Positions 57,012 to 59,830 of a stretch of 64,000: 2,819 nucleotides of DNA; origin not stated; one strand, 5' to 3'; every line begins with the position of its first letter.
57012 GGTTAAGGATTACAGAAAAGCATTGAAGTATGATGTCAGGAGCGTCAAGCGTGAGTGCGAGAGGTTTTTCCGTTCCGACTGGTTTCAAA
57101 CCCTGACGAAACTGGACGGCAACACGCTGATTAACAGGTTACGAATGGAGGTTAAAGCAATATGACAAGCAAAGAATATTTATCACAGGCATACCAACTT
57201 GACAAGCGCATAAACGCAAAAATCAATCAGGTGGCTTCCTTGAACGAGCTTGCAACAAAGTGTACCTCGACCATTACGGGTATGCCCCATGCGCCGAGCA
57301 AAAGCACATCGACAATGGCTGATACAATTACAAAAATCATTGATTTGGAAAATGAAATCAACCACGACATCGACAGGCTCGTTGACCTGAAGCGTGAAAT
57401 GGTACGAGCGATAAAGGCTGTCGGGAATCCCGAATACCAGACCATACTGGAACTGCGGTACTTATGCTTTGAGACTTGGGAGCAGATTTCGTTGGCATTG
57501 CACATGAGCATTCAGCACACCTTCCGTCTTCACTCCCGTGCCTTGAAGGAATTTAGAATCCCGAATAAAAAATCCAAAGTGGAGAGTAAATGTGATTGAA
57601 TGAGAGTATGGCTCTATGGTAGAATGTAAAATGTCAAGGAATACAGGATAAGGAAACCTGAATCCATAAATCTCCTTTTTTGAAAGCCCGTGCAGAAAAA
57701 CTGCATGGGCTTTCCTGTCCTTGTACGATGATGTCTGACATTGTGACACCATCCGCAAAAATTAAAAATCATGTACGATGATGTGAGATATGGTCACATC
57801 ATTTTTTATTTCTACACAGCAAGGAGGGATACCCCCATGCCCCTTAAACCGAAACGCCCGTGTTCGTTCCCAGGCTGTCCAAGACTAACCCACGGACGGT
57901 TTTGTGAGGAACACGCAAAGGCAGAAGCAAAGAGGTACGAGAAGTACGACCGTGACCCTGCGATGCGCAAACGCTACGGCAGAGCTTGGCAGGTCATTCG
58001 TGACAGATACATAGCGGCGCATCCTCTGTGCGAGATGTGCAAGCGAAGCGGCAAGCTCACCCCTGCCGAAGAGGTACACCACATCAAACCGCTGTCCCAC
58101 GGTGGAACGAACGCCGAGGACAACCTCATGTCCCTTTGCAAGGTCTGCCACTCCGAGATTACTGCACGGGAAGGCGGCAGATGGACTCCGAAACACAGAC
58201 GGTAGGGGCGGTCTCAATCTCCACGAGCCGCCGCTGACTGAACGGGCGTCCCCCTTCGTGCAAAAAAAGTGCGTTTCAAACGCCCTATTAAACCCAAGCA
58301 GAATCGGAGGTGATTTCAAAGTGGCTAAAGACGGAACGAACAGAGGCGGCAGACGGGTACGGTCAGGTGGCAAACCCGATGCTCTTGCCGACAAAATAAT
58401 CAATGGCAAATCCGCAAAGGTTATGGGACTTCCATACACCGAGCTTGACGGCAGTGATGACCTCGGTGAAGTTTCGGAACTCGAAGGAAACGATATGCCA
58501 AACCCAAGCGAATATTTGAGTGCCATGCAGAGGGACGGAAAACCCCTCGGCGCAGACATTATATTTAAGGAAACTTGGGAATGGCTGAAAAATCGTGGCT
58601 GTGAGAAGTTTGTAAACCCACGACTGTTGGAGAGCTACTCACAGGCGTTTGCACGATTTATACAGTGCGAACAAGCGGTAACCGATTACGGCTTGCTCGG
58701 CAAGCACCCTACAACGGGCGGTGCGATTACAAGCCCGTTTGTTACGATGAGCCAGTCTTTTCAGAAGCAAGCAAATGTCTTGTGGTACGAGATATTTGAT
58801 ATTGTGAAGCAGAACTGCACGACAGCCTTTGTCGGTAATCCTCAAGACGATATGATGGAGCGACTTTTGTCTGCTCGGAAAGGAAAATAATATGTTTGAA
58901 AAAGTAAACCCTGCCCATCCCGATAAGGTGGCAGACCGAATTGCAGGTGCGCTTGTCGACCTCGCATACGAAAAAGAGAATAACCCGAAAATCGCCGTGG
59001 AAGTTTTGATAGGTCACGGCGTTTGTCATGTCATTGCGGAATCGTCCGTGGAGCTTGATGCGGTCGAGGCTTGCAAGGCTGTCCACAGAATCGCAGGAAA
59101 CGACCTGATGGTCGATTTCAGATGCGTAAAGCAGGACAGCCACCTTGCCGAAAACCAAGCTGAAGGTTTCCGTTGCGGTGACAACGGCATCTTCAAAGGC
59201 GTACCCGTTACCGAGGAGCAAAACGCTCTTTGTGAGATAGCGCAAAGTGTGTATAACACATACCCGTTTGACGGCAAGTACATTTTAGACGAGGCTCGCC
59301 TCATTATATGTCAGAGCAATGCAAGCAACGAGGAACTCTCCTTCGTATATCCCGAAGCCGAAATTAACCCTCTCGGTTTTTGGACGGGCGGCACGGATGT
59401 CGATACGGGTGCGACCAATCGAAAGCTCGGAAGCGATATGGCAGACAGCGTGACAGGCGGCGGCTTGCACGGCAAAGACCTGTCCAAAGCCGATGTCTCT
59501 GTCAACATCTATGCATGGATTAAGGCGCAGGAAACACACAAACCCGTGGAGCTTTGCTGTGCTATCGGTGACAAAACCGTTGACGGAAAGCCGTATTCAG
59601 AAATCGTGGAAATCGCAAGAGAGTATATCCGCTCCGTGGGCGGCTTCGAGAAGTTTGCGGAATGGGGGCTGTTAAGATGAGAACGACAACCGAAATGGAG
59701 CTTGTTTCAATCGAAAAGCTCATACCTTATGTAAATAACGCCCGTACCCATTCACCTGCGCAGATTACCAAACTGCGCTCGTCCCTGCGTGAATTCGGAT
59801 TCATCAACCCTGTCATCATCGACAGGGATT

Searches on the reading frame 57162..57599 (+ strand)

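Call 45: search_protein_families(library=pfam, proteins=[window:57162-57599:+], max_evalue=0.001)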
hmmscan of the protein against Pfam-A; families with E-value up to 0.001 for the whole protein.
window:57162-57599:+ (145 aa): 2 families
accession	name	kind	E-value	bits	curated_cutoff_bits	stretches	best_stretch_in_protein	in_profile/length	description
PF07374.17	DUF1492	-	8.6e-07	29.5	21.5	1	53-130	21-98/100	Protein of unknown function (DUF1492)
PF04545.22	Sigma70_r4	-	0.00065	19.6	24.1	0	90-130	7-47/50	Sigma-70, region 4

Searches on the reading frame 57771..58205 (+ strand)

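Call 45: search_protein_families(library=pfam, proteins=[window:57771-58205:+], max_evalue=0.001)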
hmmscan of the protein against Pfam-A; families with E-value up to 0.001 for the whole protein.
window:57771-58205:+ (144 aa): 2 families
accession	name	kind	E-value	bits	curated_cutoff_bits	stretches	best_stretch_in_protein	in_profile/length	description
PF01844.29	HNH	-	2.9e-15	56.6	21.4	1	87-132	1-46/47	HNH endonuclease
PF14279.12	HNH_5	-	1.2e-06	28.8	27.5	1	87-132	1-45/56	HNH endonuclease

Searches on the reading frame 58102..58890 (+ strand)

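Call 45: search_protein_families(library=pfam, proteins=[window:58102-58890:+], max_evalue=0.001)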
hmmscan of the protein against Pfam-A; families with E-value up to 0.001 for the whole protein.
window:58102-58890:+ (262 aa): 1 family
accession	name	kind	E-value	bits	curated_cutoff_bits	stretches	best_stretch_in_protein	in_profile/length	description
PF05119.17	Terminase_4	-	3e-05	24.8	24.7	1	154-226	4-76/98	Phage terminase, small subunit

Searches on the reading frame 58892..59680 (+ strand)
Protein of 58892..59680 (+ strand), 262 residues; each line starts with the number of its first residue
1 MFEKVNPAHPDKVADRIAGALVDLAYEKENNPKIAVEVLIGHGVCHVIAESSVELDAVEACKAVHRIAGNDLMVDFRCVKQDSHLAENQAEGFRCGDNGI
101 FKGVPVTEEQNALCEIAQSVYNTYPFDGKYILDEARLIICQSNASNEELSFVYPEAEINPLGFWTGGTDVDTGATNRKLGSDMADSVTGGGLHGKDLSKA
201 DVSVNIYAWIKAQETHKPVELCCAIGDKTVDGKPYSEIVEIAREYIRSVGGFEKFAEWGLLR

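Call 79: search_protein_families(library=pfam, proteins=[window:58892-59680:+], max_evalue=0.001)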
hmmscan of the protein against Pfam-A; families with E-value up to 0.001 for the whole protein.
window:58892-59680:+ (262 aa): 1 family
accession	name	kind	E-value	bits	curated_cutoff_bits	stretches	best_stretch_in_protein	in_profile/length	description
PF00438.25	S-AdoMet_synt_N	-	7.3e-11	42.9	33.1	1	3-57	7-63/99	S-adenosylmethionine synthetase, N-terminal domain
